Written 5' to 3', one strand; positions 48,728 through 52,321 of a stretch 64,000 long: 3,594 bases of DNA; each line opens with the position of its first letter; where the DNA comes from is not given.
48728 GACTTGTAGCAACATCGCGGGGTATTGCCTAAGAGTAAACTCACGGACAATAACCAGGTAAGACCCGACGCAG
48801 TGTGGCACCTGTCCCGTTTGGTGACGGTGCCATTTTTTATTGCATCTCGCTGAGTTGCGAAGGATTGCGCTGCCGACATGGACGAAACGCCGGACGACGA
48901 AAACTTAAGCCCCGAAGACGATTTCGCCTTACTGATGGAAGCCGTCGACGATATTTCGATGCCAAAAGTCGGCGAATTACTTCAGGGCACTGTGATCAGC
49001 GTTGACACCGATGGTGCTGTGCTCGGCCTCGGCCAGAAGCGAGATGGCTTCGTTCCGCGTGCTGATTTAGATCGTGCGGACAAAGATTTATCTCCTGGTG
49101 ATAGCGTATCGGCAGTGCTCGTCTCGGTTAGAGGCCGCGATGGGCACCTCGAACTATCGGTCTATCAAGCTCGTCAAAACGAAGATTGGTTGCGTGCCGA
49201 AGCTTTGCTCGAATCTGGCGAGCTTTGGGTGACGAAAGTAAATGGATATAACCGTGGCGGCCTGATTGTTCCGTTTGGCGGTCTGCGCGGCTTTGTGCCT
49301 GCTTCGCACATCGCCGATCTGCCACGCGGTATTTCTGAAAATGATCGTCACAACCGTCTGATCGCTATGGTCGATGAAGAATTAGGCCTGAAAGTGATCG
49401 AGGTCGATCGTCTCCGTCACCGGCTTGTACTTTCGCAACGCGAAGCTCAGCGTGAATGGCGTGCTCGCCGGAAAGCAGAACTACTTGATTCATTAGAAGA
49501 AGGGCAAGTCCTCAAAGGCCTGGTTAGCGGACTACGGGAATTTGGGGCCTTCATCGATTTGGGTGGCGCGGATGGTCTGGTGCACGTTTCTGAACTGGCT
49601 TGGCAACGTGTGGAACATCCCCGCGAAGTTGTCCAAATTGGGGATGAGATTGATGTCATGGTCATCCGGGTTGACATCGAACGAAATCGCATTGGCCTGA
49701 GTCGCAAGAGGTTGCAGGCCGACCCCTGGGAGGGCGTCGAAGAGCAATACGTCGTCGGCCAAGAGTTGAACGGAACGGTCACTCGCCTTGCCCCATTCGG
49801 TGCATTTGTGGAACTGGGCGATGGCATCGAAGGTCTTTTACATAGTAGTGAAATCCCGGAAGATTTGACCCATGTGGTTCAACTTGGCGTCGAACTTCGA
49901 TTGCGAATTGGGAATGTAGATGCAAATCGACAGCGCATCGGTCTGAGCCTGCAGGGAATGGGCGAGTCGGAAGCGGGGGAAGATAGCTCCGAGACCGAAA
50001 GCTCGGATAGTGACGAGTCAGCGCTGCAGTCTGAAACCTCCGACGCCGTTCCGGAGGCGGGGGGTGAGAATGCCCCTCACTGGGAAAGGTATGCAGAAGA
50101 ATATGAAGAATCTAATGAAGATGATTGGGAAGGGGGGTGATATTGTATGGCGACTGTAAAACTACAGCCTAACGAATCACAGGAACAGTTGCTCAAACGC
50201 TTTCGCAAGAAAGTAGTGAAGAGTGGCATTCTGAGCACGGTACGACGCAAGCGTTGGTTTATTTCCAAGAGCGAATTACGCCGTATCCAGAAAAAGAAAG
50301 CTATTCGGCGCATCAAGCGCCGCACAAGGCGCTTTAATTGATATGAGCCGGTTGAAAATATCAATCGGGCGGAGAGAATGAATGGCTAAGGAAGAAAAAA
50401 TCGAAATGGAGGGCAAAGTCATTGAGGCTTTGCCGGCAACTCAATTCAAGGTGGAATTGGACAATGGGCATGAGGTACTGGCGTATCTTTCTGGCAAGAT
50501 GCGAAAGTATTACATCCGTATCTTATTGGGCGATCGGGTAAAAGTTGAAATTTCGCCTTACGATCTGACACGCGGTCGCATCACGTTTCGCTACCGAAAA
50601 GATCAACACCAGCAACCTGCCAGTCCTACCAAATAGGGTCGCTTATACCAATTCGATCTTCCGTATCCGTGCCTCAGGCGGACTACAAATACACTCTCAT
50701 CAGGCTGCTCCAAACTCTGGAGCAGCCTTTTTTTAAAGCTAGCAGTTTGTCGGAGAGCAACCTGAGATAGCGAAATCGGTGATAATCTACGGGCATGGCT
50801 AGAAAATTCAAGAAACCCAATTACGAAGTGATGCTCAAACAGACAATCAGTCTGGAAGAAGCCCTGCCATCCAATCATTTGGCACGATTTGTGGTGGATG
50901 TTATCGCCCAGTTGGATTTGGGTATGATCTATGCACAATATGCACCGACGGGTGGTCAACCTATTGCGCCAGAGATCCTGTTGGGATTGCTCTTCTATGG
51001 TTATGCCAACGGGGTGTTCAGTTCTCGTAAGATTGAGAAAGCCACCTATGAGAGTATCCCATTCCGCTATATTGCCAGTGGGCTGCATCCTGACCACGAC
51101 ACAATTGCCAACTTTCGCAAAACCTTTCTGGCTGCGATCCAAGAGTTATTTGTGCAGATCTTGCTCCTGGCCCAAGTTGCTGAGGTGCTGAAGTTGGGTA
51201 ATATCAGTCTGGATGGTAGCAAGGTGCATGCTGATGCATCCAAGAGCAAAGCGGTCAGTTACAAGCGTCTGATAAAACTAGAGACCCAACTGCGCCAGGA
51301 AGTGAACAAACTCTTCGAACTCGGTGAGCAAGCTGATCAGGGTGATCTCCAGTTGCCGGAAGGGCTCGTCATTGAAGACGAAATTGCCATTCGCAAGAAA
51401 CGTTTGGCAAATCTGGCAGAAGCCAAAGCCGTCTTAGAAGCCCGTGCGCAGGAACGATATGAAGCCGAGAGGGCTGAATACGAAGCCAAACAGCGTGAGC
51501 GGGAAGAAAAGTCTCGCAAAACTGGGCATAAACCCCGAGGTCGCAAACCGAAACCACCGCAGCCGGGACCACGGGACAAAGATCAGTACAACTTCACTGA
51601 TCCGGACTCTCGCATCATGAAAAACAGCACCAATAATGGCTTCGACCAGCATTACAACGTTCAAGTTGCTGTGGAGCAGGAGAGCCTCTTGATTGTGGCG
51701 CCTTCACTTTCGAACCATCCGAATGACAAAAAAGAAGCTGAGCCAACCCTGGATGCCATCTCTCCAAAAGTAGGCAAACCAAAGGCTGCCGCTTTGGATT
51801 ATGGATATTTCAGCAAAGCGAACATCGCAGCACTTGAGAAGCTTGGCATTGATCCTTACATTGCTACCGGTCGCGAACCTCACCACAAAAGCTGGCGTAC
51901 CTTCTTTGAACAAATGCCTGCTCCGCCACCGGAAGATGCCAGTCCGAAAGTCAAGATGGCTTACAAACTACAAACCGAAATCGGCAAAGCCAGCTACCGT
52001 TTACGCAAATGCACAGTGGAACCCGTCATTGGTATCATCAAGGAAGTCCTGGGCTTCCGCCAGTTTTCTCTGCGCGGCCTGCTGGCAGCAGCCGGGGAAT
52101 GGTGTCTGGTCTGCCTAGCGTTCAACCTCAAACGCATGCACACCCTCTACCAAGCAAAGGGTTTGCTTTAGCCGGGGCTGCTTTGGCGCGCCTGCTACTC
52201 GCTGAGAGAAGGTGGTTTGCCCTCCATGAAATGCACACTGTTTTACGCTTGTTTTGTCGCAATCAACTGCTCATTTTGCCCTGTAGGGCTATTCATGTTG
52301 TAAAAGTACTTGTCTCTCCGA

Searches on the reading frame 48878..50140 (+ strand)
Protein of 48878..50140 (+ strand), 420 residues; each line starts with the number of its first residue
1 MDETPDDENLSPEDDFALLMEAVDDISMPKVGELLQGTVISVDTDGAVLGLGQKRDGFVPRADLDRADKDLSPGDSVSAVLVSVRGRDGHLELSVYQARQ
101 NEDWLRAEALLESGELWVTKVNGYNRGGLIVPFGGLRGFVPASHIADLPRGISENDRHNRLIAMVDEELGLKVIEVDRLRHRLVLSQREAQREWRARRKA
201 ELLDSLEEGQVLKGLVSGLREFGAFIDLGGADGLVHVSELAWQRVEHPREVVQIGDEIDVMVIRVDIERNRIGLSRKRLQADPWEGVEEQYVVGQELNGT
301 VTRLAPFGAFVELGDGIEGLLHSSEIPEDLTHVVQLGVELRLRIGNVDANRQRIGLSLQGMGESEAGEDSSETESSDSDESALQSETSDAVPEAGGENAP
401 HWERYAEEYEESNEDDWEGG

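Call 8: search_protein_families(library=pfam, proteins=[window:48878-50140:+])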
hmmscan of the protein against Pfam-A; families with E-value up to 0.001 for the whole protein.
window:48878-50140:+ (420 aa): 4 families
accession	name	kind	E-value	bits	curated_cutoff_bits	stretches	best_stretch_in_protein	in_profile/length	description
PF00575.29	S1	-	3.1e-55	184.9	22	4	206-277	2-74/74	S1 RNA binding domain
PF23459.1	S1_RRP5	-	4.3e-15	56.5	27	0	32-95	4-72/72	RRP5 S1 domain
PF13509.12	S1_2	-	1.5e-06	28.7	21.8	0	294-330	2-38/61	S1 domain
PF17092.11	PCB_OB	-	0.00016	22.8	27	0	27-74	27-74/111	Penicillin-binding protein OB-like domain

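Call 10: find_related_loci(query=window:48878-50140:+, collection=genome_contigs, flank=3000)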
Query window:48878-50140:+ (420 aa) in genome_contigs; peptide patterns used: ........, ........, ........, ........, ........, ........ (x = any residue, [..] = any of these).
197 stretches matched a pattern; 100 encode a relative of the query (tblastn E <= 1e-3); the best 80 are kept; 80 distinct loci.
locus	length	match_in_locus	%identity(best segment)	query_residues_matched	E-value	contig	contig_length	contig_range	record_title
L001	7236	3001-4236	68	3-420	8e-177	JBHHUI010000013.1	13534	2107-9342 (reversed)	MAG: Anaerolineales bacterium isolate S.6.sp1_bin.28 NODE_723_length_13534_cov_4.588323, whole genome shotgun sequence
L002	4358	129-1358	49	3-398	2e-117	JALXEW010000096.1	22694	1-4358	MAG: Ardenticatenia bacterium isolate T2_metabat2_scaf2bin.447 T2_NODE_1859_length_22694_cov_2.070590, whole genome shot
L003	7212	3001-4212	48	15-399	2e-117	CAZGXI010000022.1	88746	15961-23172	MAG TPA_asm: uncultured Anaerolineae bacterium isolate binchicken_co190_119 genome assembly, contig: NODE_572_length_887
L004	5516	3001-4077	53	15-365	4e-112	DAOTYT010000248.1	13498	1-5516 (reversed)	MAG TPA_asm: Anaerolineae bacterium isolate H28_391 k137_2802294, whole genome shotgun sequence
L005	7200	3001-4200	50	1-394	2e-111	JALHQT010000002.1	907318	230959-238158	MAG: Anaerolineae bacterium isolate maxbin.031 c_000000000014, whole genome shotgun sequence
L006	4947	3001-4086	53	13-368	9e-109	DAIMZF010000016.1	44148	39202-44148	MAG TPA_asm: Aggregatilineales bacterium isolate CTOTU7321 NODE_834_length_44148_cov_9.279659, whole genome shotgun sequ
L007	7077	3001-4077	51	13-365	1e-107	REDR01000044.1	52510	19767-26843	MAG: Anaerolineaceae bacterium isolate GEM2.Bin39 NODE_476_length_52510_cov_17.3258, whole genome shotgun sequence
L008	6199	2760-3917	47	15-391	3e-106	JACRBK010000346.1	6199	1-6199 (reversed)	MAG: Chloroflexi bacterium isolate NC_groundwater_1618_Pr3_B-0.1um_56_17 SR-2_scaffold_141_1242885, whole genome shotgun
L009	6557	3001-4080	49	13-365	1e-104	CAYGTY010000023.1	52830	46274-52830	MAG TPA_asm: uncultured Anaerolineaceae bacterium isolate ERP117304_co3_241 genome assembly, contig: NODE_938_length_528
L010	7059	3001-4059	50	13-358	1e-104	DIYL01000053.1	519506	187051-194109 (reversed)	MAG TPA_asm: Anaerolineales bacterium UBA6055 UBA6055_contig_229, whole genome shotgun sequence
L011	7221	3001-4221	45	1-399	4e-104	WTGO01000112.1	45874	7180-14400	MAG: Chloroflexi bacterium isolate CO36388bin_17 NODE_189_length_45874_cov_19.406796, whole genome shotgun sequence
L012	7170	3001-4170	47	13-392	1e-103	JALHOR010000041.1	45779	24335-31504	MAG: Anaerolineae bacterium isolate bin.171_sub c_000000003888, whole genome shotgun sequence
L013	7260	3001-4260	43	1-403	3e-103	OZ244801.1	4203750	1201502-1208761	MAG: Phototrophicaceae bacterium isolate 9ab095b2-e58d-45e3-a73e-a8dbd3e9c5fd genome assembly, chromosome: 1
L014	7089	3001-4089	48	13-368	7e-103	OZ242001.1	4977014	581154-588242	MAG: Phototrophicaceae bacterium isolate 90ebbc2a-e2a5-443f-8293-0c8ddafa7351 genome assembly, chromosome: 1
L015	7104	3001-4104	46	8-368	1e-102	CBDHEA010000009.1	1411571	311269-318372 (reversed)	MAG: Phototrophicaceae bacterium isolate cf0c7cad-a8bd-48da-b605-58d1de6f1e81 genome assembly, contig: contig_9, whole g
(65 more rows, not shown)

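Call 15: find_homologous_proteins(query=window:48878-50140:+, max_evalue=1e-80)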
Query window:48878-50140:+ (420 aa): 4739 proteins with E <= 1e-80 among 8000 candidates; the best 120 are listed.
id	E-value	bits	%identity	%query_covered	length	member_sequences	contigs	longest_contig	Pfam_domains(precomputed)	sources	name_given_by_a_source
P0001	6.0e-245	831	92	97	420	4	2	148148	PF00575.30,PF23459.2,PF13509.13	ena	-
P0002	3.2e-174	598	71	93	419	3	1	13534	PF21543.4,PF00575.30,PF23459.2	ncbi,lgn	ncbi:MAG: 30S ribosomal protein S1 [Anaerolineales bacterium]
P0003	1.1e-136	474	45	95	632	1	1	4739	PF09883.16,PF00575.30,PF23459.2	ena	-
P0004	2.2e-122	427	56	85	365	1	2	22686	PF00575.30,PF23459.2,PF13509.13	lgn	-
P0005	5.6e-122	426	54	86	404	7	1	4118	PF00575.30,PF23459.2,PF13509.13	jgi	-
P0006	6.0e-122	426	53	87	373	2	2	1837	PF00575.30,PF23459.2,PF13509.13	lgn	-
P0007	3.0e-119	417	54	82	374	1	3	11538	PF00575.30,PF23459.2,PF13509.13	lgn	-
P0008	9.9e-118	412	56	84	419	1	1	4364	PF00575.30,PF23459.2,PF13509.13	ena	-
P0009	1.3e-117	411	54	83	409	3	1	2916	PF00575.30,PF23459.2,PF13509.13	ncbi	-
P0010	4.2e-117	410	53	84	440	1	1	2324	PF00575.30,PF23459.2,PF13509.13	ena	-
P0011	1.0e-116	408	53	83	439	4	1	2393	PF00575.30,PF23459.2,PF13509.13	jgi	jgi:small subunit ribosomal protein S1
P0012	2.0e-116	408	52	88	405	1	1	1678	PF00575.30,PF23459.2,PF13509.13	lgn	-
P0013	3.0e-116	407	52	85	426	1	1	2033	PF00575.30,PF23459.2,PF13509.13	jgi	jgi:small subunit ribosomal protein S1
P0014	5.0e-116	406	53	84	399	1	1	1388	PF00575.30,PF23459.2,PF13509.13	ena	-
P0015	1.3e-115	405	50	89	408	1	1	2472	PF00575.30,PF23459.2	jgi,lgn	-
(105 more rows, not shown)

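Call 16: find_encoding_contigs(protein=P0001, flank=3000, max_places=4)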
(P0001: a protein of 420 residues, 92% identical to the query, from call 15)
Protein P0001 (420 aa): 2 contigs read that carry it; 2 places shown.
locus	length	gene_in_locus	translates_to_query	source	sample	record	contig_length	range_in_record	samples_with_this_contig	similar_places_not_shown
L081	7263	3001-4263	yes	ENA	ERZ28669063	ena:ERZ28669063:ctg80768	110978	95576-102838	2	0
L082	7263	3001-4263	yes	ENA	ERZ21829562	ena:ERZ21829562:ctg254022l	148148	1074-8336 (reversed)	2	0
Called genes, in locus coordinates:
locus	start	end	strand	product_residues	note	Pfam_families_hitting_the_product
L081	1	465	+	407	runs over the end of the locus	PF07690:MFS_1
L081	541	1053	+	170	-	PF00156:Pribosyltran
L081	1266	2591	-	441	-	PF13384:HTH_23, PF13518:HTH_28, PF13551:HTH_29, PF13565:HTH_32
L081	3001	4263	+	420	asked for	PF00575:S1, PF13509:S1_2 (faint), PF23459:S1_RRP5 (faint), PF00575:S1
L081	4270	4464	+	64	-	PF01165:Ribosomal_S21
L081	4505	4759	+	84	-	PF01176:eIF-1a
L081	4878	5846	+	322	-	PF08239:SH3_3 (weak)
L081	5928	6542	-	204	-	-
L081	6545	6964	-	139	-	-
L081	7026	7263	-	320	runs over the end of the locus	PF13936:HTH_38, PF00665:rve (weak)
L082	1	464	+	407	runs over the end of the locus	PF07690:MFS_1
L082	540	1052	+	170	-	PF00156:Pribosyltran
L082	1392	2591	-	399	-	PF13384:HTH_23, PF13518:HTH_28, PF13551:HTH_29, PF13565:HTH_32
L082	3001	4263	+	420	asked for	PF00575:S1, PF13509:S1_2 (faint), PF23459:S1_RRP5 (faint), PF00575:S1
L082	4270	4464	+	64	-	PF01165:Ribosomal_S21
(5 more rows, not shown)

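Call 17: find_encoding_contigs(protein=P0004, flank=3000, max_places=3)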
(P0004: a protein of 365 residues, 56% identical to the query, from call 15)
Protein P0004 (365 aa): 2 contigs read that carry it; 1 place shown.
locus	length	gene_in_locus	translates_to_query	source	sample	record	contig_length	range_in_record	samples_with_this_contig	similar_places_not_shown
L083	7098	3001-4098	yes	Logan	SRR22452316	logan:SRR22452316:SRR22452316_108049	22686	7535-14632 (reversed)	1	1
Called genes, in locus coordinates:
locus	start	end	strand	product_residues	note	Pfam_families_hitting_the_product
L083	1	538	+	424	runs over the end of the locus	PF09445:Methyltransf_15 (weak), PF18096:Thump_like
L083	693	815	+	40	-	-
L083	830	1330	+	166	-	PF00156:Pribosyltran (weak)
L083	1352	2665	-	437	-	PF01494:FAD_binding_3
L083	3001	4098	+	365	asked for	PF00575:S1, PF13509:S1_2 (faint), PF00575:S1, PF23459:S1_RRP5 (weak), PF00575:S1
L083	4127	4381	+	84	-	PF01176:eIF-1a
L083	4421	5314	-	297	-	PF01555:N6_N4_Mtase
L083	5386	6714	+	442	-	-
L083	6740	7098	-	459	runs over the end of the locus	PF11700:ATG22, PF13347:MFS_2, PF07690:MFS_1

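Call 18: find_encoding_contigs(protein=P0007, flank=3000, max_places=3)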
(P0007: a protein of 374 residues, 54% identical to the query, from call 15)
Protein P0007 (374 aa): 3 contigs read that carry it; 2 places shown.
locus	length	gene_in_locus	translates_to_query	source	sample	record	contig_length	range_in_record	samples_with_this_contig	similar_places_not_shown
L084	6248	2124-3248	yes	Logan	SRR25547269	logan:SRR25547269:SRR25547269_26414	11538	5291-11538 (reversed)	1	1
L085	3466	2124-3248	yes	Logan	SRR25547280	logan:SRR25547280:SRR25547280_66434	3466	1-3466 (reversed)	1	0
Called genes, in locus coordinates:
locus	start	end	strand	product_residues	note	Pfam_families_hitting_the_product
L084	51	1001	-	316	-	PF00535:Glycos_transf_2, PF13641:Glyco_tranf_2_3, PF13632:Glyco_trans_2_3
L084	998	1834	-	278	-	PF01073:3Beta_HSD, PF01370:Epimerase, PF04321:RmlD_sub_bind, PF07993:NAD_binding_4 (weak), PF16363:GDP_Man_Dehyd, PF02719:Polysacc_synt_2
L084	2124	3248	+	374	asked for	PF00575:S1 (weak), PF13509:S1_2 (faint), PF23459:S1_RRP5 (faint), PF00575:S1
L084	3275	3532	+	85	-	PF01176:eIF-1a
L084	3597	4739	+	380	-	-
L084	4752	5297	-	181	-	PF01327:Pep_deformylase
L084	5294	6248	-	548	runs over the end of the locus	PF00027:cNMP_binding, PF03703:bPH_2 (weak)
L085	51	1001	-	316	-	PF00535:Glycos_transf_2, PF13641:Glyco_tranf_2_3, PF13632:Glyco_trans_2_3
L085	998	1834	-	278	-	PF01073:3Beta_HSD, PF01370:Epimerase, PF04321:RmlD_sub_bind, PF07993:NAD_binding_4 (weak), PF16363:GDP_Man_Dehyd, PF02719:Polysacc_synt_2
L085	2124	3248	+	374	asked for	PF00575:S1 (weak), PF13509:S1_2 (faint), PF23459:S1_RRP5 (faint), PF00575:S1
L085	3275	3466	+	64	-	?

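Call 21: find_encoding_contigs(protein=P0003, flank=3000, max_places=3)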
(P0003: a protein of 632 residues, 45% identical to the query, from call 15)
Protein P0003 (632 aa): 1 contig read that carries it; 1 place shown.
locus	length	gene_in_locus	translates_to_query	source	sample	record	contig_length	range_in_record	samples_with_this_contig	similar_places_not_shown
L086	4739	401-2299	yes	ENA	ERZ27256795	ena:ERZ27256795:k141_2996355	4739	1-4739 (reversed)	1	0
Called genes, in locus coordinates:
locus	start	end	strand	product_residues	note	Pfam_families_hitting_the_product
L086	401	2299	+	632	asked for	PF00575:S1, PF09883:DUF2110 (faint), PF23459:S1_RRP5 (faint), PF00575:S1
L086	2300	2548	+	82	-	PF01176:eIF-1a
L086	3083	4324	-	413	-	PF01041:DegT_DnrJ_EryC1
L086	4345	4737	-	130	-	?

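Call 63: list_cluster_members(proteins=[P0001, P0002])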
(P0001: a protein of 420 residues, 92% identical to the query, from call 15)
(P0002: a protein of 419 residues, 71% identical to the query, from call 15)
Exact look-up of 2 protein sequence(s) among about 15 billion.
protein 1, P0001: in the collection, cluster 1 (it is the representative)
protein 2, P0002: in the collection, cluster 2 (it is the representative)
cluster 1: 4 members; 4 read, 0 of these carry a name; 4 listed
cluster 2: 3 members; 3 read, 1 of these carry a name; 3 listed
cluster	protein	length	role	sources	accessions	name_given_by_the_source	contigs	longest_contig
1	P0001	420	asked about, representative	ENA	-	-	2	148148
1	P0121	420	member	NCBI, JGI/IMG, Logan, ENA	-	-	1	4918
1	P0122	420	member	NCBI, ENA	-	-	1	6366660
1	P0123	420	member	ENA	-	-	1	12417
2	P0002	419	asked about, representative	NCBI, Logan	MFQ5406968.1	MAG: 30S ribosomal protein S1 [Anaerolineales bacterium]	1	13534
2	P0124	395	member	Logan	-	-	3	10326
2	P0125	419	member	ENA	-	-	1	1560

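Call 65: find_encoding_contigs(protein=P0122, flank=1000, max_places=2)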
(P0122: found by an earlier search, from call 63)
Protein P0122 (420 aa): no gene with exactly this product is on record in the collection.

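Call 66: find_encoding_contigs(protein=P0121, flank=3000, max_places=3)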
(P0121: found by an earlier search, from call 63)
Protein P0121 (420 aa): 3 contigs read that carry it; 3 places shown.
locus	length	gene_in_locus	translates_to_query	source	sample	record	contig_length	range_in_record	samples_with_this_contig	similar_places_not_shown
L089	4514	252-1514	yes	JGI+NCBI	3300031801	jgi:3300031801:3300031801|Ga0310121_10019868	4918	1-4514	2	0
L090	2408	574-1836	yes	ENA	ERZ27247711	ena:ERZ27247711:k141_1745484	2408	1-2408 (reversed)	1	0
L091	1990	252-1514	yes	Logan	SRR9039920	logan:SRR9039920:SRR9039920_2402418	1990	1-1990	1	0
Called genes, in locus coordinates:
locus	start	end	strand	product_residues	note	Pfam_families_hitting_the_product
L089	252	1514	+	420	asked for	PF00575:S1 (weak), PF13509:S1_2 (faint), PF23459:S1_RRP5 (faint), PF00575:S1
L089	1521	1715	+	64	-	PF01165:Ribosomal_S21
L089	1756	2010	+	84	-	PF01176:eIF-1a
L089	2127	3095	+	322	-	-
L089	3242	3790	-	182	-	-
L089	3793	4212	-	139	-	-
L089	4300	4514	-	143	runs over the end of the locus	-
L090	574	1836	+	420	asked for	PF00575:S1 (weak), PF13509:S1_2 (faint), PF23459:S1_RRP5 (faint), PF00575:S1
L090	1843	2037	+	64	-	PF01165:Ribosomal_S21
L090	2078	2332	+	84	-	PF01176:eIF-1a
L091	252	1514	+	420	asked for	PF00575:S1 (weak), PF13509:S1_2 (faint), PF23459:S1_RRP5 (faint), PF00575:S1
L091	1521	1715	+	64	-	PF01165:Ribosomal_S21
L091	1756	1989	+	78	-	?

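Call 67: find_encoding_contigs(protein=P0123, flank=3000, max_places=3)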
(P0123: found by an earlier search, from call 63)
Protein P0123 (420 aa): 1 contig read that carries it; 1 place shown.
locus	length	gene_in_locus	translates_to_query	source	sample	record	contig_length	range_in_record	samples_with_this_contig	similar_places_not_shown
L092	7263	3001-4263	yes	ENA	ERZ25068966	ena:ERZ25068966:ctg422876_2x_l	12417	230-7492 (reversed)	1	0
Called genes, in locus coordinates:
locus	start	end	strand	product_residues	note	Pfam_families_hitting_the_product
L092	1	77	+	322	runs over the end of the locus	PF01384:PHO4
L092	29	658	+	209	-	PF01865:PhoU_div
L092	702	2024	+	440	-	PF07690:MFS_1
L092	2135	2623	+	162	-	PF00156:Pribosyltran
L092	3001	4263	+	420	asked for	PF00575:S1, PF13509:S1_2 (faint), PF23459:S1_RRP5 (faint), PF00575:S1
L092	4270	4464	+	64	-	PF01165:Ribosomal_S21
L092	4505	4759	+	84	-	PF01176:eIF-1a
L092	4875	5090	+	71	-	-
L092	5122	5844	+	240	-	PF08239:SH3_3 (weak)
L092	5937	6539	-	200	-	-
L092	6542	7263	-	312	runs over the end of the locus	PF13367:PrsW-protease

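Call 68: find_encoding_contigs(protein=P0124, flank=3000, max_places=4)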
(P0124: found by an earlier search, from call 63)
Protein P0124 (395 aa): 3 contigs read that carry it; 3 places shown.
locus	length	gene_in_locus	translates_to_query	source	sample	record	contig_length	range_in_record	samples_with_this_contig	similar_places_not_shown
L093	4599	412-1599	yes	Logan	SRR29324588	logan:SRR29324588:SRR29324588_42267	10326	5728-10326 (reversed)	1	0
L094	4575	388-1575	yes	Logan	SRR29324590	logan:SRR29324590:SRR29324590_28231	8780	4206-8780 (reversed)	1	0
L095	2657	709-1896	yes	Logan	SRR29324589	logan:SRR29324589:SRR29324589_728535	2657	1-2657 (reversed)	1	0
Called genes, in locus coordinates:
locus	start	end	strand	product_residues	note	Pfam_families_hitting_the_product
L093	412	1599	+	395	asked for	PF00575:S1 (weak), PF21543:CvfB_2nd (faint), PF00575:S1, PF23459:S1_RRP5 (weak), PF00575:S1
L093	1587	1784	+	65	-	PF01165:Ribosomal_S21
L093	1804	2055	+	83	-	PF01176:eIF-1a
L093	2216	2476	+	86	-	-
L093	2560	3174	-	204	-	-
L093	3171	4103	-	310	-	PF13367:PrsW-protease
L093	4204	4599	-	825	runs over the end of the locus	PF07504:FTP, PF01447:Peptidase_M4, PF02868:Peptidase_M4_C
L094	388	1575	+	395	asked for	PF00575:S1 (weak), PF21543:CvfB_2nd (faint), PF00575:S1, PF23459:S1_RRP5 (weak), PF00575:S1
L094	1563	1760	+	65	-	PF01165:Ribosomal_S21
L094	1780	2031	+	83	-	PF01176:eIF-1a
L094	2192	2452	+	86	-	-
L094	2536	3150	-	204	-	-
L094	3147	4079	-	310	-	PF13367:PrsW-protease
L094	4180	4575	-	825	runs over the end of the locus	PF07504:FTP, PF01447:Peptidase_M4, PF02868:Peptidase_M4_C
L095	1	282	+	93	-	?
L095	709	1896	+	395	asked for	PF00575:S1 (weak), PF21543:CvfB_2nd (faint), PF00575:S1, PF23459:S1_RRP5 (weak), PF00575:S1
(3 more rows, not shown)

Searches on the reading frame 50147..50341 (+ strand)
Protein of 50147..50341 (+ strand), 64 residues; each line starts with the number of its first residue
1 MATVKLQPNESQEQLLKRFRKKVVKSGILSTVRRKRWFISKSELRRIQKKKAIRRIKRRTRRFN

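Call 8: search_protein_families(library=pfam, proteins=[window:50147-50341:+])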
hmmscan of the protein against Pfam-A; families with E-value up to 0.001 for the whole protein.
window:50147-50341:+ (64 aa): 1 family
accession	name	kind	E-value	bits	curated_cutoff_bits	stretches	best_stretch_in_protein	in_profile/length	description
PF01165.25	Ribosomal_S21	-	1.3e-13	50.9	27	1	3-56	1-54/55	Ribosomal protein S21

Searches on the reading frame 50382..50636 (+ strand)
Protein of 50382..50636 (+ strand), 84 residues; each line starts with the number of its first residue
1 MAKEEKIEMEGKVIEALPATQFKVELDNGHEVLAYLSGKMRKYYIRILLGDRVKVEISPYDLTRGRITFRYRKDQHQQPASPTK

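Call 8: search_protein_families(library=pfam, proteins=[window:50382-50636:+])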
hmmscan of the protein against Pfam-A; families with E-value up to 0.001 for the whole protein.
window:50382-50636:+ (84 aa): 1 family
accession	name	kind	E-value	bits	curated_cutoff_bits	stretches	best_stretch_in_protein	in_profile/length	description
PF01176.25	eIF-1a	-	2.1e-27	95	30.2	1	7-70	1-64/64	Translation initiation factor 1A / IF-1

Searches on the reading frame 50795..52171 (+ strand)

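Call 8: search_protein_families(library=pfam, proteins=[window:50795-52171:+])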
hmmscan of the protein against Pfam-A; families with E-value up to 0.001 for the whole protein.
window:50795-52171:+ (458 aa): 3 families
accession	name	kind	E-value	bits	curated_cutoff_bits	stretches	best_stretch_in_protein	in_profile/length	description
PF05598.16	DUF772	-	9.5e-16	58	23.1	1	54-122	2-74/74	Transposase domain (DUF772)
PF13751.12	DDE_Tnp_1_6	-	1e-12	48.9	25.1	1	386-449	62-125/125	Transposase DDE domain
PF01609.27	DDE_Tnp_1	-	9.7e-12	45.5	23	1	285-445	34-200/200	Transposase DDE domain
